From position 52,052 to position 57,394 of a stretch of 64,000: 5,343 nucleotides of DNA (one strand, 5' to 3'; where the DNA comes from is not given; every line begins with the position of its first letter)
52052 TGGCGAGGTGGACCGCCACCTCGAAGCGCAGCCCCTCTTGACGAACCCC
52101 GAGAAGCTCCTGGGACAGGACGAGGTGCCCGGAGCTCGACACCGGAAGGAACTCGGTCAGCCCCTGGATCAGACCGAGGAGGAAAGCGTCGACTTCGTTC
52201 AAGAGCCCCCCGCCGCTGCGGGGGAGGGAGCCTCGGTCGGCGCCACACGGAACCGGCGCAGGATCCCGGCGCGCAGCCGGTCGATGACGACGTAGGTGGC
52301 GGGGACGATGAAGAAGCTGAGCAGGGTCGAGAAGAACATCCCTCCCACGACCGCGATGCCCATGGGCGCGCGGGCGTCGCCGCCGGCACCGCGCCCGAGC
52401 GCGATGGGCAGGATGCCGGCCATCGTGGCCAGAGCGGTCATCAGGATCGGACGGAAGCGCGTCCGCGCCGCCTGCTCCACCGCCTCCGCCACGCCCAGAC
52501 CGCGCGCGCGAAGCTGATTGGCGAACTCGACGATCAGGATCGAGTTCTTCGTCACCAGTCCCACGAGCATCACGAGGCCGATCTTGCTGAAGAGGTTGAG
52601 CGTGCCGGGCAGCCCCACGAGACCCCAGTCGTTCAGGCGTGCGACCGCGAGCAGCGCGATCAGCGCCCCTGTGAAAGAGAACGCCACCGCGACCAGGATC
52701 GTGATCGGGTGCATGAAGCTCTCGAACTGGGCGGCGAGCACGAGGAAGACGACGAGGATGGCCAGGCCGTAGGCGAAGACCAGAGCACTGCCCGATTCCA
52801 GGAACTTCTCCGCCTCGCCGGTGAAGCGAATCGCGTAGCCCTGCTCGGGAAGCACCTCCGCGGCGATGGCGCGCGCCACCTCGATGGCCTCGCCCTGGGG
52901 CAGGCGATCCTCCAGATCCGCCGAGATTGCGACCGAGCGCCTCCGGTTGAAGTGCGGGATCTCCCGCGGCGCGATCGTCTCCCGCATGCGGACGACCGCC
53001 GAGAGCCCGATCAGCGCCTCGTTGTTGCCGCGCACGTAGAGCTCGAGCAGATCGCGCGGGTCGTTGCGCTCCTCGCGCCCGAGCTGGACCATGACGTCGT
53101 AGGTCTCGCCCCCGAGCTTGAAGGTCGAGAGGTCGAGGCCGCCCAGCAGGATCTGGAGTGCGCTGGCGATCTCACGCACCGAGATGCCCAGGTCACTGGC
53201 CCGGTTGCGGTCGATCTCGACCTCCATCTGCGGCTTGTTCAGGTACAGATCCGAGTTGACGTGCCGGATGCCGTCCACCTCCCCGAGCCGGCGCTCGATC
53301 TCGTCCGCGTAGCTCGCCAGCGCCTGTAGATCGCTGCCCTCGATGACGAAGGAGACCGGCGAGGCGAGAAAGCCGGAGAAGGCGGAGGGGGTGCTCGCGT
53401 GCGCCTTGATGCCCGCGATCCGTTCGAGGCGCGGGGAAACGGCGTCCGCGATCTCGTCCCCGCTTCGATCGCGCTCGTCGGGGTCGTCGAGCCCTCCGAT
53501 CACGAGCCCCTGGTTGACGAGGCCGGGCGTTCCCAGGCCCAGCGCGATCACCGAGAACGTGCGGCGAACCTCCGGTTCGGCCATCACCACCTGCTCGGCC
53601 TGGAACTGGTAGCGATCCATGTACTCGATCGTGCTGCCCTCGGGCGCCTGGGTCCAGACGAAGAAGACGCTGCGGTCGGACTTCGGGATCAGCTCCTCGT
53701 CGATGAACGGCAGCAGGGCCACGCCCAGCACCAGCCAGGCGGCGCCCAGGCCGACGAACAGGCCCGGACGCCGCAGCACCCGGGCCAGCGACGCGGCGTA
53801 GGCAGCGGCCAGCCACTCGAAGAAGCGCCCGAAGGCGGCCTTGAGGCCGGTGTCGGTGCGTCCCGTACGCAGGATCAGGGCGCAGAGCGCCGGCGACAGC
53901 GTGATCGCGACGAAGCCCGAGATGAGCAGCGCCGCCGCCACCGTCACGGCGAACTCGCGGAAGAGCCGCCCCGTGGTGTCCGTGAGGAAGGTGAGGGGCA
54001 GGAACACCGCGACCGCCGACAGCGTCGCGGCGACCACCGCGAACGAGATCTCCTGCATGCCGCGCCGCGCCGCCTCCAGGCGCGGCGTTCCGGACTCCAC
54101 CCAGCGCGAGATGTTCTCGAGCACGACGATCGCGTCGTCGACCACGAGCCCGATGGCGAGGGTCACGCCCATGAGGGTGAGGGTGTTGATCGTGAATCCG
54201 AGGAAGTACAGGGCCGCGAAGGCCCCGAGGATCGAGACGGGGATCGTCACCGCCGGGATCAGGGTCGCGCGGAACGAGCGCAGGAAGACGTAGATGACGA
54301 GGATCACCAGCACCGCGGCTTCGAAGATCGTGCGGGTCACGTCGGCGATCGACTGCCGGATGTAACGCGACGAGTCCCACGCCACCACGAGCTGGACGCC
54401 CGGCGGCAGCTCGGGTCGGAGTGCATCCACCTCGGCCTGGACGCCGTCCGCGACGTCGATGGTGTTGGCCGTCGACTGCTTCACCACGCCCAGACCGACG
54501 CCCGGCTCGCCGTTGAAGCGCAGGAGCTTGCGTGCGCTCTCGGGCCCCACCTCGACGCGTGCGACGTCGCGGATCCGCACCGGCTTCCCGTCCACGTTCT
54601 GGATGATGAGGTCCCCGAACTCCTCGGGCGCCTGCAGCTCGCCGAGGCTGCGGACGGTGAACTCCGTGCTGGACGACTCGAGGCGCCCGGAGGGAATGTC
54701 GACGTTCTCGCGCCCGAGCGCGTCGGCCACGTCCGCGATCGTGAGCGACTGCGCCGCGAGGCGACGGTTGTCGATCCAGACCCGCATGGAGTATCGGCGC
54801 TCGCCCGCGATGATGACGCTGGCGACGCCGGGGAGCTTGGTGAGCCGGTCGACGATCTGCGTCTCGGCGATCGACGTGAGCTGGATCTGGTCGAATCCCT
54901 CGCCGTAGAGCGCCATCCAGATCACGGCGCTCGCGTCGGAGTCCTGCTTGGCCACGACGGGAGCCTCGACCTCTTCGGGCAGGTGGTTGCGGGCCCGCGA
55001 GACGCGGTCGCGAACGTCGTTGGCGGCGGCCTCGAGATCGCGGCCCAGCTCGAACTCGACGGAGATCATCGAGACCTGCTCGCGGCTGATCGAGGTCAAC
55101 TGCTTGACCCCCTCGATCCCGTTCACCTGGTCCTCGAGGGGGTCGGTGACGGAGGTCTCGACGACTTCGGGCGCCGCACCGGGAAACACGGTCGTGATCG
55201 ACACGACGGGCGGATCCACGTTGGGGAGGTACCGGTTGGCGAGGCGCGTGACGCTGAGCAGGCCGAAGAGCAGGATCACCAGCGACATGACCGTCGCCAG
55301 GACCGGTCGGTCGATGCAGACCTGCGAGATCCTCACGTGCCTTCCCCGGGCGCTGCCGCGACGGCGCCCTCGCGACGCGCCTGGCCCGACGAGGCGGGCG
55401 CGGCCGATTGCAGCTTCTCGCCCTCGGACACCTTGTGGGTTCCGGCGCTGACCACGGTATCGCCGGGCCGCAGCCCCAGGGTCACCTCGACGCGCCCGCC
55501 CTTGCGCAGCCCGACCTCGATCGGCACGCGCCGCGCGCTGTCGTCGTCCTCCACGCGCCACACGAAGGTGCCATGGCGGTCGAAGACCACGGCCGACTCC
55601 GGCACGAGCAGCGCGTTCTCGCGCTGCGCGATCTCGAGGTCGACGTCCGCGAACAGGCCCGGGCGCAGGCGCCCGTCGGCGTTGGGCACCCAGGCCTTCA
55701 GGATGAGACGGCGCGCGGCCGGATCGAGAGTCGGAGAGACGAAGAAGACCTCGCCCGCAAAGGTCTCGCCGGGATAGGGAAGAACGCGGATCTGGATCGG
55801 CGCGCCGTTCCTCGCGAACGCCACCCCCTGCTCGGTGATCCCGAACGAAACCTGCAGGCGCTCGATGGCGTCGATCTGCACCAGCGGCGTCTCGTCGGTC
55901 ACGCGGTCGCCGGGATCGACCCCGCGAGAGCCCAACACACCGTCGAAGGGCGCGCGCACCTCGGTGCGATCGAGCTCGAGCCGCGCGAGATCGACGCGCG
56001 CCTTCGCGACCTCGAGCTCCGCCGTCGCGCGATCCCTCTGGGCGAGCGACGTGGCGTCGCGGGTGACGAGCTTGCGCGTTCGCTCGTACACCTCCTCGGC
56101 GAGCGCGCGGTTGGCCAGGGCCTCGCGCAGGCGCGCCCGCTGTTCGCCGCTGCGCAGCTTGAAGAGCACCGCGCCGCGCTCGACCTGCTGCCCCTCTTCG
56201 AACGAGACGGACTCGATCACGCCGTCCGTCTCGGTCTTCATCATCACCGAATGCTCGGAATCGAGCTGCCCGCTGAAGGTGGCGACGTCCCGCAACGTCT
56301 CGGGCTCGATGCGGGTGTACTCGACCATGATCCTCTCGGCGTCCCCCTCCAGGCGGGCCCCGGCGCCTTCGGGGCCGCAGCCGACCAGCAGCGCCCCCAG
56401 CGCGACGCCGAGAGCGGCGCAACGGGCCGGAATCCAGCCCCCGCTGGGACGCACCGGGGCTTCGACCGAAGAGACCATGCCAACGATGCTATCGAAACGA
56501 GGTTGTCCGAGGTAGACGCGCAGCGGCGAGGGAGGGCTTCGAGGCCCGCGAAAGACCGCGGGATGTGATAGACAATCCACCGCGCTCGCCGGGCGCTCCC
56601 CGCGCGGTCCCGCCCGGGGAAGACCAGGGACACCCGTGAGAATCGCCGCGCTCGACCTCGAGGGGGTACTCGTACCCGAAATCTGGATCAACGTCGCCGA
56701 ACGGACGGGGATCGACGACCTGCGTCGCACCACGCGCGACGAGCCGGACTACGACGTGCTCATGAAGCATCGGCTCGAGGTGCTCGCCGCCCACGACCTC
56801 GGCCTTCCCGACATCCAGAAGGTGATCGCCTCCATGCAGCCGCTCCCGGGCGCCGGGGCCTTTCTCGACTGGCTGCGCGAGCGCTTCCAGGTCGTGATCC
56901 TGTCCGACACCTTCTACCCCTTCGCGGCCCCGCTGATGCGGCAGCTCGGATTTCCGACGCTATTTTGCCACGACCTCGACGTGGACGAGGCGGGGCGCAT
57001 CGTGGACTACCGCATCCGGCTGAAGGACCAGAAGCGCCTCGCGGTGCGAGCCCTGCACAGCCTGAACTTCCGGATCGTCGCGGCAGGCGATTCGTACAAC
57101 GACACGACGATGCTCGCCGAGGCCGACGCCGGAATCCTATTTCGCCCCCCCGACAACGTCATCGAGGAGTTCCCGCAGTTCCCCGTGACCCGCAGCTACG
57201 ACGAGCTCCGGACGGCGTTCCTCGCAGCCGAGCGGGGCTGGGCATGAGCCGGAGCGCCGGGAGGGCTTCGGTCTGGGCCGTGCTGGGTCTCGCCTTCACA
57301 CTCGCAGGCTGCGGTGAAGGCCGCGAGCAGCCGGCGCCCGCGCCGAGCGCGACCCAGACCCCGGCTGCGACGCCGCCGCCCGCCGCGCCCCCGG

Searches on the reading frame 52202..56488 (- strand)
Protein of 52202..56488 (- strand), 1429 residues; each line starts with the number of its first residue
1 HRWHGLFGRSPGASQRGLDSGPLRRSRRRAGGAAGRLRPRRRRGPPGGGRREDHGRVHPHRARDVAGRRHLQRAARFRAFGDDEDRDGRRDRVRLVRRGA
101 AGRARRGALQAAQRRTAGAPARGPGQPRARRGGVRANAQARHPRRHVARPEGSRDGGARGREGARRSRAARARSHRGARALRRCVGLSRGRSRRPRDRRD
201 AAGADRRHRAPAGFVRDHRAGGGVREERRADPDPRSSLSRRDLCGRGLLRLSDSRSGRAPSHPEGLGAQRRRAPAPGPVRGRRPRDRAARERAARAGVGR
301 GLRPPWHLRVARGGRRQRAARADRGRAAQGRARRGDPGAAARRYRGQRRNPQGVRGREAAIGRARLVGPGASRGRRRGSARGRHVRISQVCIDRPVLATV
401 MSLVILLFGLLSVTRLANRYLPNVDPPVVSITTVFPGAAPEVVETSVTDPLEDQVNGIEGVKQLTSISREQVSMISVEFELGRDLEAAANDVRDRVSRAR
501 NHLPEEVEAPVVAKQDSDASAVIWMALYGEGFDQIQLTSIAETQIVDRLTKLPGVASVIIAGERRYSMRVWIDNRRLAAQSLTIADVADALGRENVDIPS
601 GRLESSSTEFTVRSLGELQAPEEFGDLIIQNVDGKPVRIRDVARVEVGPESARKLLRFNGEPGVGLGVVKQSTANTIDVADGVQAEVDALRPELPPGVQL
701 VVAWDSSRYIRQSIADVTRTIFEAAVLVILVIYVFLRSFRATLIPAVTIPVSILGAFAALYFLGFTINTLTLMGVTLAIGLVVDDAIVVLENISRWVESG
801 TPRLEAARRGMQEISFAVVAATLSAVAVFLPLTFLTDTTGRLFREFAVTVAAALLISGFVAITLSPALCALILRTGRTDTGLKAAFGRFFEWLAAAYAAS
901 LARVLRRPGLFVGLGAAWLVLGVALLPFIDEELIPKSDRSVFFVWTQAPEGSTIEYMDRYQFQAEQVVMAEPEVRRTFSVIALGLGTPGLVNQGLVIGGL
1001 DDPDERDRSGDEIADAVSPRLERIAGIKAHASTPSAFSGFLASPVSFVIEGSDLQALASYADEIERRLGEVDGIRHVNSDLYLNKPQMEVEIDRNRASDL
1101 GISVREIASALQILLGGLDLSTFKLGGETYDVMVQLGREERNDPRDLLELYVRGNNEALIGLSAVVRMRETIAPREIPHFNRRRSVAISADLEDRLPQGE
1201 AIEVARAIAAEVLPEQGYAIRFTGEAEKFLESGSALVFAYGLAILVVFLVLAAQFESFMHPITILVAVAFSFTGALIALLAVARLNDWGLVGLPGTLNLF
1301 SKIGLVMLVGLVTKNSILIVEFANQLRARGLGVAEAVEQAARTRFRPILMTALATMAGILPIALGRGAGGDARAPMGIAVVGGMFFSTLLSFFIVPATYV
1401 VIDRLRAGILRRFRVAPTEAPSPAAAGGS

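Call 67: search_protein_families(library=pfam, proteins=[window:52202-56488:-], max_evalue=0.0001)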
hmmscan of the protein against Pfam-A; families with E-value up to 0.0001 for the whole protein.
window:52202-56488:- (1429 aa): 2 families
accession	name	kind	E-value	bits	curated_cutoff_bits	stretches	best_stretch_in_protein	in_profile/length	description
PF00873.25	ACR_tran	-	4.1e-300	998.5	28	1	387-1402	1-1020/1021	AcrB/AcrD/AcrF family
PF03176.21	MMPL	-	2.9e-16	59.8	20.5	2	672-876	99-306/333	MMPL family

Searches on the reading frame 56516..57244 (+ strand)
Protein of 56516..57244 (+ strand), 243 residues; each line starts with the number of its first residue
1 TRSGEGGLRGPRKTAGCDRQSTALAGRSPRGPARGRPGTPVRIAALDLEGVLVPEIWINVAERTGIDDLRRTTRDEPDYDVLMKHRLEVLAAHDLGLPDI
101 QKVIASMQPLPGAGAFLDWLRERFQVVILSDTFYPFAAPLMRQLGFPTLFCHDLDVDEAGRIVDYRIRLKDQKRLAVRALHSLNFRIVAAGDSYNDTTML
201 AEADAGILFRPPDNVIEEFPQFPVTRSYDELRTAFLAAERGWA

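Call 67: search_protein_families(library=pfam, proteins=[window:56516-57244:+], max_evalue=0.0001)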
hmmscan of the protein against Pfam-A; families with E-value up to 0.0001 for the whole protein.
window:56516-57244:+ (243 aa): 2 families
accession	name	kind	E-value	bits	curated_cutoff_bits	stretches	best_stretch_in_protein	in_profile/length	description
PF00702.32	Hydrolase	-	1.6e-11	45.4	26.4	1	92-204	85-191/191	haloacid dehalogenase-like hydrolase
PF12710.13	HAD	-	3e-09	38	27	1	99-200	68-188/189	haloacid dehalogenase-like hydrolase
